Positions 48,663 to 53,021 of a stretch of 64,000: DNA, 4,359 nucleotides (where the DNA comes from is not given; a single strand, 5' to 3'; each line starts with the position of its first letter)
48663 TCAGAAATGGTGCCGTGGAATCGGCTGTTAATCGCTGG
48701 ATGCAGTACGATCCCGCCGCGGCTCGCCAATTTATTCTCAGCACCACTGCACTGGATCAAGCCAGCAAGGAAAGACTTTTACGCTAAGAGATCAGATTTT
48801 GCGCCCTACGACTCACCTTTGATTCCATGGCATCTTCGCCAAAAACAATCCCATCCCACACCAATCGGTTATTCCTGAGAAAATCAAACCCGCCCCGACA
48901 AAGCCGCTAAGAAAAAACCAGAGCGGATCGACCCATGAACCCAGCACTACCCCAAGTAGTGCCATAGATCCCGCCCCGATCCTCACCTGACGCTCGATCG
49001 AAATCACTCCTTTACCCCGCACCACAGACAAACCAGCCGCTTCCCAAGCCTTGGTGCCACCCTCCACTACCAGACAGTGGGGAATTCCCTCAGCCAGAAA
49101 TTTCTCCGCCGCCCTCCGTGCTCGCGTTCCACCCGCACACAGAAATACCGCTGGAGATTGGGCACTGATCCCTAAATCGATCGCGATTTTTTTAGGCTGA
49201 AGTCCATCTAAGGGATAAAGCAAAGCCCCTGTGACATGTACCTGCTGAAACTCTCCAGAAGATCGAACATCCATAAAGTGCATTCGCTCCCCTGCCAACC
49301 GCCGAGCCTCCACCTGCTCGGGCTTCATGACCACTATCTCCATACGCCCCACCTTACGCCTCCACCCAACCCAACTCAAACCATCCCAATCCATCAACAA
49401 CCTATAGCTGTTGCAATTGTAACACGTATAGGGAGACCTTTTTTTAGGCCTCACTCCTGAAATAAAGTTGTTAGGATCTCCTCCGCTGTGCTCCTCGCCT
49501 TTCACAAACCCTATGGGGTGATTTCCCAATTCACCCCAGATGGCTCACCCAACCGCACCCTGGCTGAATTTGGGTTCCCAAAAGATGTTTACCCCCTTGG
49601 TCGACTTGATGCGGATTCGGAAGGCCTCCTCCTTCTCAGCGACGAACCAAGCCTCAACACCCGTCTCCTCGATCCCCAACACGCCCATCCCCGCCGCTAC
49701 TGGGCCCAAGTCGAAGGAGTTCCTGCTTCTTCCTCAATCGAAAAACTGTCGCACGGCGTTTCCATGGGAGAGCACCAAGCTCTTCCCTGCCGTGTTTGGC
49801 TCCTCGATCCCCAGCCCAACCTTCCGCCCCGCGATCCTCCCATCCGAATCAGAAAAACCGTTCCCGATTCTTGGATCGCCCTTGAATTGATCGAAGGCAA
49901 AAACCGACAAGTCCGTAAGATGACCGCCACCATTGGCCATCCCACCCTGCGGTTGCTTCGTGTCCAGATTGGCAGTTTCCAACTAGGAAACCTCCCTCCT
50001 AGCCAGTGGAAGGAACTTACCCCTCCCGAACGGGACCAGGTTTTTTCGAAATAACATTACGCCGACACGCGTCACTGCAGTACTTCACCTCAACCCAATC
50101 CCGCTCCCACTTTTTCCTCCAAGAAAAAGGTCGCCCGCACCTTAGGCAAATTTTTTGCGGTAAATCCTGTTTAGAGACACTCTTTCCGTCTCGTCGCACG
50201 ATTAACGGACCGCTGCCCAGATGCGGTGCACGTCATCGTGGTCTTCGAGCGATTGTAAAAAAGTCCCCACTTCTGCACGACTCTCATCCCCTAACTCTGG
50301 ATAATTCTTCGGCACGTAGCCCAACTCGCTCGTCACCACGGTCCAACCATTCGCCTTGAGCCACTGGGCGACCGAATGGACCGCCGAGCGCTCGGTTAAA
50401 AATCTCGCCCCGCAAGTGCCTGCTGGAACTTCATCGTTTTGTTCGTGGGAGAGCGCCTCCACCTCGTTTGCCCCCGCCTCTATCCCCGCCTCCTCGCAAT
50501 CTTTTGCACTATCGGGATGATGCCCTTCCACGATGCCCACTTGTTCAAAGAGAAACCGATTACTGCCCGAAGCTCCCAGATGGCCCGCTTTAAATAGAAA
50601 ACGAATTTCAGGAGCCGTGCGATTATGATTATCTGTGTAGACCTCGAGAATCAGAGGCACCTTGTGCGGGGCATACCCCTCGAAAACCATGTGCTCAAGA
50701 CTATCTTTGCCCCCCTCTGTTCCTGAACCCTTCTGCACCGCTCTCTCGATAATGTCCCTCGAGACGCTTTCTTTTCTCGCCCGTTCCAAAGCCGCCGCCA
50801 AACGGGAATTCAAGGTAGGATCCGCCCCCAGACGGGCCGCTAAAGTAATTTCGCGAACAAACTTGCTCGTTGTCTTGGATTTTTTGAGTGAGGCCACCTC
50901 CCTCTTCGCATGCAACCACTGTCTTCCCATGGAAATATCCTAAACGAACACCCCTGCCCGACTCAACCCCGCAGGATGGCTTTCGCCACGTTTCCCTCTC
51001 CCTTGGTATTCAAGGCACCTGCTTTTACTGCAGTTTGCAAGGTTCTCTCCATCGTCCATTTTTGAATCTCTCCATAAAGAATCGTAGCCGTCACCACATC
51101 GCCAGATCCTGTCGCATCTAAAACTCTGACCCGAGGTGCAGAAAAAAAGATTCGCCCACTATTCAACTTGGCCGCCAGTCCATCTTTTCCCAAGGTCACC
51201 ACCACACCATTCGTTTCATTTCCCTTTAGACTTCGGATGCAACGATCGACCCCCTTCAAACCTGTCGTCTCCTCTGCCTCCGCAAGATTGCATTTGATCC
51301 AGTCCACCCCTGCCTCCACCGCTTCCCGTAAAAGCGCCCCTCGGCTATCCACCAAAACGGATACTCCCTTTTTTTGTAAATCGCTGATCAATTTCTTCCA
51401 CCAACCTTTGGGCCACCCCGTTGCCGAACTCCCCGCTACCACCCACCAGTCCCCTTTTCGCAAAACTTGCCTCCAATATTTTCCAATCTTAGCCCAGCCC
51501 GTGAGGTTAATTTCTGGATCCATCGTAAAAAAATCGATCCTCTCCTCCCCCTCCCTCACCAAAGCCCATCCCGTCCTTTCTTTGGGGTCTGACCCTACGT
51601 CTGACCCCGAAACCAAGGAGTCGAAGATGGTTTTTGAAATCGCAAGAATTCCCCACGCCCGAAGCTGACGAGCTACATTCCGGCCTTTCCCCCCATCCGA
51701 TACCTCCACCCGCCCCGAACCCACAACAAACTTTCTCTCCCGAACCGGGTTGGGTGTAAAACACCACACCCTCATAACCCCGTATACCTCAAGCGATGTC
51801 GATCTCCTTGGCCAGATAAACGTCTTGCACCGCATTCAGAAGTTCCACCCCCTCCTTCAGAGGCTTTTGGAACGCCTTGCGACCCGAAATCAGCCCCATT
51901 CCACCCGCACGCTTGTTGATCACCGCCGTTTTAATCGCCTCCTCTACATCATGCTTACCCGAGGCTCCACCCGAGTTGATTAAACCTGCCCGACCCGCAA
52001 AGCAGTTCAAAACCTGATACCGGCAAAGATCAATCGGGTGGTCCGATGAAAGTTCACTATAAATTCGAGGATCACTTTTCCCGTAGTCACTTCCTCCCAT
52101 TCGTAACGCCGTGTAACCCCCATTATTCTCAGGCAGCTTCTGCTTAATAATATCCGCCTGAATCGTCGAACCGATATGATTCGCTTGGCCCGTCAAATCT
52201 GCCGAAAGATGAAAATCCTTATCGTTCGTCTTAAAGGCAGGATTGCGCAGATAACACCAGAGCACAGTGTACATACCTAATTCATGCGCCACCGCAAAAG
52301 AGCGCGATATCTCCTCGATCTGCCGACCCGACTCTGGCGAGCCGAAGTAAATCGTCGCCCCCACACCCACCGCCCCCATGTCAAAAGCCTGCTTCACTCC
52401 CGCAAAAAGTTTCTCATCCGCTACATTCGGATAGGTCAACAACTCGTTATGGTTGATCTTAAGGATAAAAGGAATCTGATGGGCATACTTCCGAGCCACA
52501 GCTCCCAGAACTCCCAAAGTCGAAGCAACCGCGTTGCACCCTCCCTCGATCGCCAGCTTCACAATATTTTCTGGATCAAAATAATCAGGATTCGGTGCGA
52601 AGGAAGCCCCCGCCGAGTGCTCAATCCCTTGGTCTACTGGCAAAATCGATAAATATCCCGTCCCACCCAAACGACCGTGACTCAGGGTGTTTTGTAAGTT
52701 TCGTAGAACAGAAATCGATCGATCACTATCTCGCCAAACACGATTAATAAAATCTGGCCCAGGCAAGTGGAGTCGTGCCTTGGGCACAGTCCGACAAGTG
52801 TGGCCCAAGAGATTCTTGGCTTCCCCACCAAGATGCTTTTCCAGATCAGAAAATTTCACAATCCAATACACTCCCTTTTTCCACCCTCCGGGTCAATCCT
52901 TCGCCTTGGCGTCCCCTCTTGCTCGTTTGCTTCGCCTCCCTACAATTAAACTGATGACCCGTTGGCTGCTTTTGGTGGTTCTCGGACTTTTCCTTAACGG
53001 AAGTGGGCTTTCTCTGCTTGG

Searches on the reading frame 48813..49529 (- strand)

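Call 47: search_protein_families(library=pfam, proteins=[window:48813-49529:-], max_evalue=0.001)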
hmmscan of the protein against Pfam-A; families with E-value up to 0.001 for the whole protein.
window:48813-49529:- (238 aa): 2 families
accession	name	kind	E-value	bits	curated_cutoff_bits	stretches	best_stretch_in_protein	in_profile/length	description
PF00581.25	Rhodanese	-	2.1e-11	44.6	22.2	1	77-165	8-102/102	Rhodanese-like domain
PF11127.14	YgaP-like_TM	-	1.1e-10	41.9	25.3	1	177-230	7-58/66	Inner membrane protein YgaP-like, transmembrane domain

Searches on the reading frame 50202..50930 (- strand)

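Call 47: search_protein_families(library=pfam, proteins=[window:50202-50930:-], max_evalue=0.001)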
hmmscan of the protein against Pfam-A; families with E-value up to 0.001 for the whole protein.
window:50202-50930:- (242 aa): 2 families
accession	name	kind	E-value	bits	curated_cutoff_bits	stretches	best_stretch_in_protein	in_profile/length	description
PF01709.26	Transcrip_reg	-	4.2e-35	121.3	27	1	79-239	2-158/160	TACO1/YebC second and third domain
PF20772.2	TACO1_YebC_N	-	5.4e-19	68.9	36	1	7-70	7-72/73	TACO1/YebC protein N-terminal domain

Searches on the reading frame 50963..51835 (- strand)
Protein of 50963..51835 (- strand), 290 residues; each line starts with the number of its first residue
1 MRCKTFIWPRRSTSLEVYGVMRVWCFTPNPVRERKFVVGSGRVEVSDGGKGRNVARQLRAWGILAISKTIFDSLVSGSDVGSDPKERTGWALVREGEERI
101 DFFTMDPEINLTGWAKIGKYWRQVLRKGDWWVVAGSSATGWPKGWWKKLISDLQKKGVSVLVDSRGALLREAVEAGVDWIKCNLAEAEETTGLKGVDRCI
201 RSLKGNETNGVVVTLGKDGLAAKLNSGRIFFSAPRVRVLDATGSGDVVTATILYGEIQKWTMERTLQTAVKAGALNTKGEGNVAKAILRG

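Call 47: search_protein_families(library=pfam, proteins=[window:50963-51835:-], max_evalue=0.001)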
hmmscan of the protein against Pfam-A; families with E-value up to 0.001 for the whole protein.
window:50963-51835:- (290 aa): 1 family
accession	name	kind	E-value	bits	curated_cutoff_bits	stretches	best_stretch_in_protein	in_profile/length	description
PF00294.29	PfkB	-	1.9e-25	90.3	25.8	1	40-281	28-294/302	pfkB family carbohydrate kinase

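Call 48: search_protein_families(library=ncbifam, proteins=[window:50963-51835:-], max_evalue=0.00001)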
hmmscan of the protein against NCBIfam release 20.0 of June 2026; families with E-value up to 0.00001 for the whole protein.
window:50963-51835:- (290 aa): 14 families
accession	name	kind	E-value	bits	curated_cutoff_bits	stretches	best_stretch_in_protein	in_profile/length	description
TIGR03168.1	1-PFK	subfamily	2.5e-32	112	216.4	1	43-281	30-286/305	hexose kinase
TIGR03828.1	pfkB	equivalog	1.8e-29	102.7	292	1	43-281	30-286/305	1-phosphofructokinase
NF010033.0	PRK13508.1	equivalog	2e-14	53.6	469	1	87-278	87-285/309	tagatose-6-phosphate kinase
TIGR01231.1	lacC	equivalog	4.1e-13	49.3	409.55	1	86-278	87-286/310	tagatose-6-phosphate kinase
NF007068.0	PRK09513.1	equivalog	2.1e-12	46.9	432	1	100-276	104-285/312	1-phosphofructokinase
NF041320.1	pfkB_Halo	equivalog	7.8e-10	38.6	400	1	132-274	131-274/302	1-phosphofructokinase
TIGR02198.1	rfaE_dom_I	equivalog_domain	2.3e-09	36.8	345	1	147-275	163-295/315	D-glycero-beta-D-manno-heptose-7-phosphate kinase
TIGR02152.1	D_ribokin_bact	equivalog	1.6e-08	34.3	299.65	1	153-281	150-285/298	ribokinase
NF007632.0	PRK10294.1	equivalog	4.7e-08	32.7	353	1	127-280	130-290/310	6-phosphofructokinase II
NF006957.1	PRK09434.1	equivalog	5e-08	32.8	450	1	177-283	180-293/302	fructokinase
TIGR04382.1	myo_inos_iolC_N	equivalog_domain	9.9e-08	31.6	300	1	175-278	187-291/309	5-dehydro-2-deoxygluconokinase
NF041134.1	R1P_kin_Thcocales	equivalog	3.7e-07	29.8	500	1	147-265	138-251/291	ADP-dependent ribose-1-phosphate kinase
NF040938.1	KDG_KDGal_kin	equivalog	4.6e-07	29.2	400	1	170-278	177-285/305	bifunctional 2-dehydro-3-deoxygluconokinase/2-dehydro-3-deoxygalactonokinase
NF049991.1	TagKinase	equivalog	7.6e-06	24.9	420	1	185-282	203-301/321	tagatose kinase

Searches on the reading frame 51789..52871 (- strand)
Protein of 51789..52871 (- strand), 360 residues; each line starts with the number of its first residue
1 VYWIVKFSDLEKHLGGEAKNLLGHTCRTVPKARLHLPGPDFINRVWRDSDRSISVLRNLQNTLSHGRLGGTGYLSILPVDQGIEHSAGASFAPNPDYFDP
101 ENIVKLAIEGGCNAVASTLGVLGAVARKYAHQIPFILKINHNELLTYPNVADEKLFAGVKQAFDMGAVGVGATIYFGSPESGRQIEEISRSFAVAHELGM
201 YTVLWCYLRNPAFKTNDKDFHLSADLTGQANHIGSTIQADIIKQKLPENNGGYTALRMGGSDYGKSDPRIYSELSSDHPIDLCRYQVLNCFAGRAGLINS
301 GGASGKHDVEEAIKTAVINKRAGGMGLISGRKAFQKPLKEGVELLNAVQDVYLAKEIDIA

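Call 47: search_protein_families(library=pfam, proteins=[window:51789-52871:-], max_evalue=0.001)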
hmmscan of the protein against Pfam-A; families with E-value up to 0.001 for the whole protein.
window:51789-52871:- (360 aa): 1 family
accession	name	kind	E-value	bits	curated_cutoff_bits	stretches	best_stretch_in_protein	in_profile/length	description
PF01791.15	DeoC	-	1.4e-59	202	23.8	1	75-336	2-229/229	DeoC/LacD family aldolase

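Call 48: search_protein_families(library=ncbifam, proteins=[window:51789-52871:-], max_evalue=0.00001)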
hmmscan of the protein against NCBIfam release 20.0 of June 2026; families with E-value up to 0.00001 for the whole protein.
window:51789-52871:- (360 aa): 8 families
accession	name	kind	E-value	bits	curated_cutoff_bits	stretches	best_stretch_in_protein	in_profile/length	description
NF006707.0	PRK09250.1-4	equivalog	6.6e-193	640.5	327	1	7-360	4-355/355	class I fructose-bisphosphate aldolase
NF006706.0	PRK09250.1-3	equivalog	4.4e-163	542.1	664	1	8-360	2-350/350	class I fructose-bisphosphate aldolase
NF006705.0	PRK09250.1-2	equivalog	1.1e-158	527.7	682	1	12-360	6-349/349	class I fructose-bisphosphate aldolase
NF006704.0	PRK09250.1-1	equivalog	2.9e-61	207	277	1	54-353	20-306/308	class I fructose-bisphosphate aldolase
NF005321.0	PRK06852.1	equivalog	1.9e-24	86.4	420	1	70-252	33-219/308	aldolase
NF005556.0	PRK07226.1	subfamily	3e-20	72.7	241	1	74-245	21-180/267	2-amino-3,7-dideoxy-D-threo-hept-6-ulosonate synthase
NF040816.1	Fbpase1_Arch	equivalog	8.6e-15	54.9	430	1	75-216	22-161/271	class I fructose-bisphosphate aldolase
TIGR01949.1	ADH_synth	equivalog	3.9e-13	49.7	299.45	1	70-244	12-173/255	2-amino-3,7-dideoxy-D-threo-hept-6-ulosonate synthase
